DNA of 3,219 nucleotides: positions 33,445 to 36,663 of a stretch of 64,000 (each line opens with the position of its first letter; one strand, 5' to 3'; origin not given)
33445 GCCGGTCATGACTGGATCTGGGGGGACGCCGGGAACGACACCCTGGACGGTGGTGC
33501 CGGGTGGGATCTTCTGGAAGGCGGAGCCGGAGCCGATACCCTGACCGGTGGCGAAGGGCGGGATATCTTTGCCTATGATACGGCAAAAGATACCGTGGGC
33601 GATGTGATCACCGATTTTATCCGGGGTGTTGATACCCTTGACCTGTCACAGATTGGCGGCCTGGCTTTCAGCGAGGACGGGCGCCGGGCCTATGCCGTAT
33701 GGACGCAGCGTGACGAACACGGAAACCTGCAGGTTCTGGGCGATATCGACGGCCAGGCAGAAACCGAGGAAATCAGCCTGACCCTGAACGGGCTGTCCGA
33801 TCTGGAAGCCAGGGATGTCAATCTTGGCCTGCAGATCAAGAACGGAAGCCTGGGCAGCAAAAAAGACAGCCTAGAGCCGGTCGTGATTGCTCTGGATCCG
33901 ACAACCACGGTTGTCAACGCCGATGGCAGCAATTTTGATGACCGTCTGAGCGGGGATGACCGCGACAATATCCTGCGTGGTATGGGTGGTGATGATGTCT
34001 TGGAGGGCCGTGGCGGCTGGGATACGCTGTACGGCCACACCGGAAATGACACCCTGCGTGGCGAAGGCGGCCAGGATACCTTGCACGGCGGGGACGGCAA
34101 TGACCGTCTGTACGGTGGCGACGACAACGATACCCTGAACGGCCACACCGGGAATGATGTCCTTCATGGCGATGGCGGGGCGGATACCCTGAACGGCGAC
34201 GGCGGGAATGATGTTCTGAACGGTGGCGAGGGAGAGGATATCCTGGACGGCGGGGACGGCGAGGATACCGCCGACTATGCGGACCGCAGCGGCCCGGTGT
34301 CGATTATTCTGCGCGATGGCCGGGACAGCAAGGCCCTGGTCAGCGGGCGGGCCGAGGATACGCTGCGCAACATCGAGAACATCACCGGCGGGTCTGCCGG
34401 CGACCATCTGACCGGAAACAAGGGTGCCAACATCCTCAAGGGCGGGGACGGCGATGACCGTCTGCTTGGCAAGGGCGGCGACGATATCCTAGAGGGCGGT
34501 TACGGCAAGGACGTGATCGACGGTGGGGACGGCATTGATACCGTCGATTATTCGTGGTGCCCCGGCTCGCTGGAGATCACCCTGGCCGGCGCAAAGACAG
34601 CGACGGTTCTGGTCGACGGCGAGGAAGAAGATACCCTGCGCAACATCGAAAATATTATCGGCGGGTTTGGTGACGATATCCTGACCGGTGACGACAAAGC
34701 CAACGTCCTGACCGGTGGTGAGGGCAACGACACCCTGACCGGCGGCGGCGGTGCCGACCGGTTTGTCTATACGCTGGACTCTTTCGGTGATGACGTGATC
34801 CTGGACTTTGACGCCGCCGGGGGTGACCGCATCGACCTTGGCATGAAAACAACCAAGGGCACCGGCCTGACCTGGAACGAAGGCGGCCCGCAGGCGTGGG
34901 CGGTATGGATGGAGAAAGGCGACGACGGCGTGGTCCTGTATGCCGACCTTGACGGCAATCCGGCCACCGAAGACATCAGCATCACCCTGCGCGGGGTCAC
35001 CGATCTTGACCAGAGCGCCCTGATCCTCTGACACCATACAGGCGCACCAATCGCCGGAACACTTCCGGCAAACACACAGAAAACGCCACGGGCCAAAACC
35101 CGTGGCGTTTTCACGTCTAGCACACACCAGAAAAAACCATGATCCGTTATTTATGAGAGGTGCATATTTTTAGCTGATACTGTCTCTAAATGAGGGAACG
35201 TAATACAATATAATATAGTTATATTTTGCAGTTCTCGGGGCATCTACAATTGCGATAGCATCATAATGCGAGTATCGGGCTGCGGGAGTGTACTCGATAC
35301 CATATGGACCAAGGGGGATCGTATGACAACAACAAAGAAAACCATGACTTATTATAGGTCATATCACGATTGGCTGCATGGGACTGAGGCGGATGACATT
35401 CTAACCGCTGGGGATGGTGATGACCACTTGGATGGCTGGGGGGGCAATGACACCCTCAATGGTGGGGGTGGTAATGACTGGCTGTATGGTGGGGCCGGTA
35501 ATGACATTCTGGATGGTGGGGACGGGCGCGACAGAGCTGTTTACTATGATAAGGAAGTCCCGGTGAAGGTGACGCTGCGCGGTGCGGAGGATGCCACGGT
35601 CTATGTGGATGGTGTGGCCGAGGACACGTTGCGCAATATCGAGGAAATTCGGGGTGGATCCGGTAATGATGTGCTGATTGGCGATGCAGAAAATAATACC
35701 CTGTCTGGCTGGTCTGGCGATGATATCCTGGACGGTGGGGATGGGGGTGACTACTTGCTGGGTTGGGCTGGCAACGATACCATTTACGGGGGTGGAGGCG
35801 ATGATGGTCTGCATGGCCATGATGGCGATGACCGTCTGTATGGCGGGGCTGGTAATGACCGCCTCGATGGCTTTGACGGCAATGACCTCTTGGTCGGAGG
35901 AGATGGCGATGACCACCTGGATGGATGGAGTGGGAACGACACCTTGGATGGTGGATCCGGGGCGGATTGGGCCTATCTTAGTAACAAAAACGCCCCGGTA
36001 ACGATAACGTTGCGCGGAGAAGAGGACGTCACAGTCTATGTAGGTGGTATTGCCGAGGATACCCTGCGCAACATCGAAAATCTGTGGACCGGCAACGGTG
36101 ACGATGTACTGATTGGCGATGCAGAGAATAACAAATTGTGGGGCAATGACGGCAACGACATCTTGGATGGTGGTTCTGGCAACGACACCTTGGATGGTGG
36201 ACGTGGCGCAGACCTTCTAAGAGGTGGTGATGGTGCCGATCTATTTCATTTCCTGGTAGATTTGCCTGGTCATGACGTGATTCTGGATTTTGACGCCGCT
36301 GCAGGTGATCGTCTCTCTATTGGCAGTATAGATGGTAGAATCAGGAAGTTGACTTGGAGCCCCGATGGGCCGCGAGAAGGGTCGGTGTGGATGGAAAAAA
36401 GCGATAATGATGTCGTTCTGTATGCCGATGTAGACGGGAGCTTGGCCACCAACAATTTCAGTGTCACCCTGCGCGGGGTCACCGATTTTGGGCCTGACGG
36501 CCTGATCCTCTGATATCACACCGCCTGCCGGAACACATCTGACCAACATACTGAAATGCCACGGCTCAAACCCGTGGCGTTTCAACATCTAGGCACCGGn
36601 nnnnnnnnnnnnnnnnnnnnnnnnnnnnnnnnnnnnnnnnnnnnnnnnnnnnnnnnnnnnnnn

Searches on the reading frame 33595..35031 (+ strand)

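Call 14: search_protein_families(library=pfam, proteins=[window:33595-35031:+], max_evalue=0.001)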
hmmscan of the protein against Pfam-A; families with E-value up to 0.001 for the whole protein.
window:33595-35031:+ (478 aa): 2 families
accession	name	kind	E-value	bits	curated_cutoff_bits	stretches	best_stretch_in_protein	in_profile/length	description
PF00353.25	HemolysinCabind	-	1.2e-47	159.9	23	8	138-172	2-36/36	RTX calcium-binding nonapeptide repeat (4 copies)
PF08548.17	Peptidase_M10_C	-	6.9e-06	26.4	20.7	1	313-467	41-183/193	Peptidase M10 serralysin C terminal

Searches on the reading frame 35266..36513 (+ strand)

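Call 15: search_protein_families(library=pfam, proteins=[window:35266-36513:+], max_evalue=0.001)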
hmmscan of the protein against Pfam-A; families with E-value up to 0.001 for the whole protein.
window:35266-36513:+ (415 aa): 1 family
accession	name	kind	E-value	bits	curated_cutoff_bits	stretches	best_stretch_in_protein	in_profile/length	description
PF00353.25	HemolysinCabind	-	1.5e-51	172.3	23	8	274-309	1-36/36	RTX calcium-binding nonapeptide repeat (4 copies)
